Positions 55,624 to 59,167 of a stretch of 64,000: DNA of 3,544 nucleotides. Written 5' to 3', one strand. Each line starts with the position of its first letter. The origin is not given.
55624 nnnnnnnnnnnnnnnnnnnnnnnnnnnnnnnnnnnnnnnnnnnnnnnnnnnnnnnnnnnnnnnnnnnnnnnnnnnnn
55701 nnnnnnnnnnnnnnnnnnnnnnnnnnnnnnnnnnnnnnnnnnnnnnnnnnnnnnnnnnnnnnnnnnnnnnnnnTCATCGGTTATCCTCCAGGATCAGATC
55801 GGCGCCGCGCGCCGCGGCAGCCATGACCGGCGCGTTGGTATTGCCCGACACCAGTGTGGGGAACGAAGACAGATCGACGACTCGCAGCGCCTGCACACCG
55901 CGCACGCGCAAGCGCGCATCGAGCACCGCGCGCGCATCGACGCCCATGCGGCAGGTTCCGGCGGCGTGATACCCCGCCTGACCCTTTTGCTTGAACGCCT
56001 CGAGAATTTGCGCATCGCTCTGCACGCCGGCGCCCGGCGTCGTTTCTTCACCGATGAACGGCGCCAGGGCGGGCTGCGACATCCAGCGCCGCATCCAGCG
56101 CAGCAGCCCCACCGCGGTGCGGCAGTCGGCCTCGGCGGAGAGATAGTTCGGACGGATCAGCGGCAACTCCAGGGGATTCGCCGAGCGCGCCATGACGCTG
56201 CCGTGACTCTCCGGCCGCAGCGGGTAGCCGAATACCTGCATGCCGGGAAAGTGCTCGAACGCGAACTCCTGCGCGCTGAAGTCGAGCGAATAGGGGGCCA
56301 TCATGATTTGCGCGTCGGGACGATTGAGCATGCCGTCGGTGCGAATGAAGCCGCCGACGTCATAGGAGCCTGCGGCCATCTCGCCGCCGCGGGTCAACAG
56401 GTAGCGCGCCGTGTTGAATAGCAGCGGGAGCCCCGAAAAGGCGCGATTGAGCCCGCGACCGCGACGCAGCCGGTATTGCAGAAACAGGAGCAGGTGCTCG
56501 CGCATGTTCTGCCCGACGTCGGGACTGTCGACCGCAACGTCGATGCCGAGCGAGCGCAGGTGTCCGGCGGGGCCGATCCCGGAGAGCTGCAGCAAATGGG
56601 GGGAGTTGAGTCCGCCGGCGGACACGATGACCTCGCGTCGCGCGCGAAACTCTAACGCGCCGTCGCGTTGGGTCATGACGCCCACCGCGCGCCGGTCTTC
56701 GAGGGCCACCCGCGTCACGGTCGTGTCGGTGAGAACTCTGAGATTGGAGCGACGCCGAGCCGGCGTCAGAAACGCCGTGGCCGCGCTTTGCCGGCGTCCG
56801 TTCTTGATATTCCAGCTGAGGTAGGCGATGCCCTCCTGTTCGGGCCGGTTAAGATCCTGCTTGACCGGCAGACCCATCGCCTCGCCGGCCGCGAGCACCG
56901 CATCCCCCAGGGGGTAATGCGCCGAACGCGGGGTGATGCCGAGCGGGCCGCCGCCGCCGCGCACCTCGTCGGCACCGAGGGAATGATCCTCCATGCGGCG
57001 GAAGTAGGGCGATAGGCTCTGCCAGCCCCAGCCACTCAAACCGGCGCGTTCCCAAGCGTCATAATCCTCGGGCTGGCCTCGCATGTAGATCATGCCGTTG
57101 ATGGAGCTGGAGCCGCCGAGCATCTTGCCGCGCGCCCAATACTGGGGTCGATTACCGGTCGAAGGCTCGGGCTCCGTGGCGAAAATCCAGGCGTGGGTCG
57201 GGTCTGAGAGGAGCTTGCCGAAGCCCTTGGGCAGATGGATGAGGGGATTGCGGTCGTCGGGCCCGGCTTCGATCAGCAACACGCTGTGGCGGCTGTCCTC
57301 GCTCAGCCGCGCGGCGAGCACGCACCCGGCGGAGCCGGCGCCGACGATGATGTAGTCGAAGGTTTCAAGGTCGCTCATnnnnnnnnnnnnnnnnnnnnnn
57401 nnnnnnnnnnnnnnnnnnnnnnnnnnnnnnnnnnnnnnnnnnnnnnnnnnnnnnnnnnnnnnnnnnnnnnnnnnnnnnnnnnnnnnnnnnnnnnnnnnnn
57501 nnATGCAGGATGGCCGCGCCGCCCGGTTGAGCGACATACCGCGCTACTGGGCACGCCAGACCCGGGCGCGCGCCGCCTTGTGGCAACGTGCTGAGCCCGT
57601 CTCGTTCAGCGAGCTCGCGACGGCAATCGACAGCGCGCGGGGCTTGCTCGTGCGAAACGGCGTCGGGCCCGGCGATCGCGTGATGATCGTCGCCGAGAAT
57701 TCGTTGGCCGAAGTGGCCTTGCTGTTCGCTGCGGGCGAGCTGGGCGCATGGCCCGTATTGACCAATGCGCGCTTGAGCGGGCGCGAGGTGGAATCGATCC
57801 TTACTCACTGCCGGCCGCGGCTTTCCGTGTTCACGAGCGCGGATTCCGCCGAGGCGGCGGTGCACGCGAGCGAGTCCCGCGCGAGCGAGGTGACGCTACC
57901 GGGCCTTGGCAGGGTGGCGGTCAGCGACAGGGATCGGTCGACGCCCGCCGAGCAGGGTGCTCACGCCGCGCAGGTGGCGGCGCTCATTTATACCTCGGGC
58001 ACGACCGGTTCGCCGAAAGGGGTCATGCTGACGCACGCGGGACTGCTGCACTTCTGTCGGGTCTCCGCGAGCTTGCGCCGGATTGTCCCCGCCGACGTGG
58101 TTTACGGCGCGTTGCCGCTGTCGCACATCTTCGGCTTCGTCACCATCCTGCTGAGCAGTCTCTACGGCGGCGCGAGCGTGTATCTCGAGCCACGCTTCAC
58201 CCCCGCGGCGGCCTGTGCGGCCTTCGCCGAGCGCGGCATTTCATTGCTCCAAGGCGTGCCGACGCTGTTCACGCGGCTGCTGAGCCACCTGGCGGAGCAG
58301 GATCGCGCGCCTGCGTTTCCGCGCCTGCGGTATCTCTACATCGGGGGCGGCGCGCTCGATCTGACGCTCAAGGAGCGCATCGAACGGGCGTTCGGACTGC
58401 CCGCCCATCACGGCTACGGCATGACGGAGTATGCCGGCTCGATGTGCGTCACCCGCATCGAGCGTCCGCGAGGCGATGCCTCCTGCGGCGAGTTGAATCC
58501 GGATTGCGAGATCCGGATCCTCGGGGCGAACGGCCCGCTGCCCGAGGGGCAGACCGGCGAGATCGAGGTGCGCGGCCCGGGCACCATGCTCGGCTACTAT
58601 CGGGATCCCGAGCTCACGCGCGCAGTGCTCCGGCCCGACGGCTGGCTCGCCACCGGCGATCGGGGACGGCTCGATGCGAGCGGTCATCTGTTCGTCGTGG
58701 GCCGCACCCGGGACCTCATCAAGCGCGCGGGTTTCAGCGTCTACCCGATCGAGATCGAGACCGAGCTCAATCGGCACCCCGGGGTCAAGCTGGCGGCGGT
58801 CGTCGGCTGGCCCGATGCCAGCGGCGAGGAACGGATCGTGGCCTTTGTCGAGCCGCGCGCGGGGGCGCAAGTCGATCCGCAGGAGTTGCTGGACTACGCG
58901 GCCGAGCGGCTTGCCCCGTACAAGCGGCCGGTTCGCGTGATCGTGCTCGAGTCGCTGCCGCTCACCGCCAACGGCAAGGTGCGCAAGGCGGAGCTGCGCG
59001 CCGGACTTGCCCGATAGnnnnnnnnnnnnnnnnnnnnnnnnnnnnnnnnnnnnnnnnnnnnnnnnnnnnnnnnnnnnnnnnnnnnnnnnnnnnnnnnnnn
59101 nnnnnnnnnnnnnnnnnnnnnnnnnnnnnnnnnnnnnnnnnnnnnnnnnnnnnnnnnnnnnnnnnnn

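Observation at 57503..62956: Orphan LuxE/LuxC-type fatty-acid-reductase pair with an extra adenylating enzyme and an adjacent aldehyde-reducing ADH, but no luciferase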

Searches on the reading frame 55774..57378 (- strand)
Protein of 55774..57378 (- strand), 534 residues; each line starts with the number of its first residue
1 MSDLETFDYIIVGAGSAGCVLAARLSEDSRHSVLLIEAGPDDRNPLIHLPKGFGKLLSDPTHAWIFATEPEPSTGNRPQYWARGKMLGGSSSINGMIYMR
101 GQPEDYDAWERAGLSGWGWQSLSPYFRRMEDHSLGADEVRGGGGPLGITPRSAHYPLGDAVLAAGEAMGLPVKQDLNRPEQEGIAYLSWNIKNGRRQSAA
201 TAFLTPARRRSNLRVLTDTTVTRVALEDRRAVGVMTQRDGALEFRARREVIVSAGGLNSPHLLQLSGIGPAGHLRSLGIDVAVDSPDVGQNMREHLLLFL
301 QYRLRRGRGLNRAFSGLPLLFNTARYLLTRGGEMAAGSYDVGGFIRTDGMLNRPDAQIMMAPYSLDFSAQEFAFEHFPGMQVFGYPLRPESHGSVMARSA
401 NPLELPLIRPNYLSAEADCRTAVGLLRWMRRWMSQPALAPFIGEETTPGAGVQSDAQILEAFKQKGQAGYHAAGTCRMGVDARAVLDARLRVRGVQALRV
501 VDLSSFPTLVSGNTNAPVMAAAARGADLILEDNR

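Call 3: search_protein_families(library=pfam, proteins=[window:55774-57378:-], max_evalue=0.01)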
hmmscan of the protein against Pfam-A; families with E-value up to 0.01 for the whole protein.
window:55774-57378:- (534 aa): 9 families
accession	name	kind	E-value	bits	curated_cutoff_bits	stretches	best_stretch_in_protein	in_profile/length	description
PF00732.25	GMC_oxred_N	-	4.8e-55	187.2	23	1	7-296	1-217/218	GMC oxidoreductase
PF05199.19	GMC_oxred_C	-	6.3e-34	118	24.6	1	389-522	1-139/139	GMC oxidoreductase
PF00890.30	FAD_binding_2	-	1.9e-07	31.1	20.4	0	8-41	1-33/414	FAD binding domain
PF01266.30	DAO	-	2.7e-07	30.9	27.9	1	8-40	1-32/353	FAD dependent oxidoreductase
PF13450.12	NAD_binding_8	-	1.5e-05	25.6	21.9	1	11-41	1-30/68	NAD(P)-binding Rossmann-like domain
PF05834.18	Lycopene_cycl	-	2e-05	24.3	23.4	1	8-41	1-35/380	Lycopene cyclase protein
PF13738.12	Pyr_redox_3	-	7.5e-05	22.5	30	0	197-269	80-147/305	Pyridine nucleotide-disulphide oxidoreductase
PF07992.20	Pyr_redox_2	-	0.00033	20.6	26.1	1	7-41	1-34/291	Pyridine nucleotide-disulphide oxidoreductase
PF03486.20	HI0933_like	-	0.00093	19.1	50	0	8-39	2-32/244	HI0933-like protein Rossmann domain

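Call 4: search_protein_families(library=ncbifam, proteins=[window:55774-57378:-], max_evalue=0.01)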
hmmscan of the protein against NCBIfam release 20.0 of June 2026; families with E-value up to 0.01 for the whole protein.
window:55774-57378:- (534 aa): 25 families
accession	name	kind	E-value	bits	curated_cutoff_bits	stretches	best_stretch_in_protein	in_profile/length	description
NF002550.0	PRK02106.1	subfamily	9e-162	539.5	605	1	5-532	4-536/563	choline dehydrogenase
TIGR01810.1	betA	equivalog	2.4e-138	462.1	732.1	1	8-530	1-527/532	choline dehydrogenase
TIGR03970.1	mycofact_MftG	equivalog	3.4e-87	293.4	387.45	2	8-312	2-308/487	mycofactocin dehydrogenase MftG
TIGR04542.1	GMC_mycofac_2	equivalog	6.5e-41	140.8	400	2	8-270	1-239/425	mycofactocin system GMC family oxidoreductase MftG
NF038210.1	GMC_mycofac_3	equivalog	2.9e-16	59.3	300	2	10-110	2-93/418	mycofactocin system GMC family oxidoreductase MftG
NF009478.0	PRK12844.1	equivalog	2.3e-06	26.2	789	1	208-258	220-271/559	3-ketosteroid-delta-1-dehydrogenase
TIGR00551.1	nadB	equivalog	3.2e-06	26.1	452.75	1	203-258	134-189/489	L-aspartate oxidase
TIGR02032.1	GG-red-SF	subfamily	5.2e-06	26.4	158.8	1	7-38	1-31/297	geranylgeranyl reductase family protein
NF005882.1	PRK07843.1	equivalog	1.6e-05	23.5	788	1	202-259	206-264/547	3-oxosteroid 1-dehydrogenase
NF045689.1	BCarotKetCrtO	equivalog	5.7e-05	21.9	1000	0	211-253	256-296/563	beta-carotene ketolase CrtO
NF058674.1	CholsOxChoxAB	equivalog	7.9e-05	21.3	850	0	7-39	6-37/535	cholesterol oxidase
NF006130.0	PRK08274.1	equivalog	0.00013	20.9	369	0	210-269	144-204/467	FAD-dependent tricarballylate dehydrogenase TcuA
NF053717.1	VnlPnlRedVprA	equivalog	0.00028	19.8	600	0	4-39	4-38/481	vinyl phenol reductase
NF009474.0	PRK12837.1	equivalog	0.00088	18.2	675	1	200-260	176-237/513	FAD-binding protein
TIGR02462.1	pyranose_ox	equivalog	0.0012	17.8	544.9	0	470-530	483-544/548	pyranose oxidase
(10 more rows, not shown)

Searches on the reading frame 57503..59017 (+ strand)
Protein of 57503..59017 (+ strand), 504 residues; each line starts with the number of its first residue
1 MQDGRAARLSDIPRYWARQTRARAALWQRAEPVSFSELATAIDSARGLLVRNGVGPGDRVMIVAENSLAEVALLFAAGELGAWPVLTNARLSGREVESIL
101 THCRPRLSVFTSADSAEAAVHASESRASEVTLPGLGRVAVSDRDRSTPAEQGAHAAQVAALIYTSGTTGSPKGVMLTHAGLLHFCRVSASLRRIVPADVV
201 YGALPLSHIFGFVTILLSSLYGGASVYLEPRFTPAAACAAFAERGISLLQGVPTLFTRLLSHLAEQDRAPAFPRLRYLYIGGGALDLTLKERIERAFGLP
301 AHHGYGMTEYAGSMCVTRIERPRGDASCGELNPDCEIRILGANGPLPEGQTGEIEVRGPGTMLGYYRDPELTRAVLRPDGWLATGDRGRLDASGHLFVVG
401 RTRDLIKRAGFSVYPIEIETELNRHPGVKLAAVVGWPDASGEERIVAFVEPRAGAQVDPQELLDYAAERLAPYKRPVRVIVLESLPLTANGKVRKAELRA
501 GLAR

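Call 3: search_protein_families(library=pfam, proteins=[window:57503-59017:+], max_evalue=0.01)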
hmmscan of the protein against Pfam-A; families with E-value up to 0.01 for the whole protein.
window:57503-59017:+ (504 aa): 2 families
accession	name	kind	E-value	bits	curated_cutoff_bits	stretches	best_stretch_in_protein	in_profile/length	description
PF00501.34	AMP-binding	-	2.8e-76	257.2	29.9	1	16-366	4-384/384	AMP-binding enzyme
PF13193.12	AMP-binding_C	-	3.9e-18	66.6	24.5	1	417-492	1-76/76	AMP-binding enzyme C-terminal domain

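Call 4: search_protein_families(library=ncbifam, proteins=[window:57503-59017:+], max_evalue=0.01)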
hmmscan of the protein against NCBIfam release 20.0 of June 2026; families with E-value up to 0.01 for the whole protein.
window:57503-59017:+ (504 aa): 107 families (the best 25 are shown)
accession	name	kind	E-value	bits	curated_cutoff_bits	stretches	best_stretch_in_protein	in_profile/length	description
NF004837.0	PRK06187.1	subfamily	1.9e-101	339.9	476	1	7-502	8-522/531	long-chain-fatty-acid--CoA ligase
NF005801.1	PRK07656.1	equivalog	1.6e-82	277.8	657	1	17-499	11-500/500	FadD3 family acyl-CoA ligase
NF005702.0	PRK07514.1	subfamily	1.9e-81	273.9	558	1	24-500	21-498/506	malonyl-CoA synthase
NF002966.0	PRK03640.1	equivalog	1.2e-75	255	556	1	17-500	12-478/483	o-succinylbenzoate--CoA ligase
NF006182.0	PRK08316.1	subfamily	1.9e-75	254.3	663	1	3-501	7-516/523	fatty acyl-CoA synthetase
NF004114.0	PRK05605.1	equivalog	3.1e-75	253.6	766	2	148-503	213-570/575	long-chain-fatty-acid--CoA ligase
NF004814.0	PRK06164.1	equivalog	2.8e-74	250.6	677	1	9-500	12-528/540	acyl-CoA synthetase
NF006572.0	PRK09088.1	equivalog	8.3e-72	242.4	696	1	33-503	29-488/491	acyl-CoA synthetase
NF005858.0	PRK07787.1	subfamily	4e-71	239.9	575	1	50-499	39-469/471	acyl-CoA synthetase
NF009233.0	PRK12583.1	subfamily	6.9e-70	236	832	2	149-499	194-547/558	fatty acid CoA ligase family protein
NF005714.0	PRK07529.1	subfamily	1.4e-69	235.1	632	2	134-500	196-574/640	acyl-CoA synthetase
NF004511.1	PRK05852.1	equivalog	1.3e-67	228.6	650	1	28-498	22-500/505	FadD7 family fatty acid--CoA ligase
NF006181.0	PRK08314.1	subfamily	2.9e-67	227.2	705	2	142-497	190-549/563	long-chain-fatty-acid--CoA ligase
NF004808.0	PRK06155.1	equivalog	1.5e-66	224.8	722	1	18-500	32-520/542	ATP-dependent acyl-CoA ligase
TIGR01923.1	menE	equivalog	7.5e-66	222.8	330.15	1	35-497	2-441/442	o-succinylbenzoate--CoA ligase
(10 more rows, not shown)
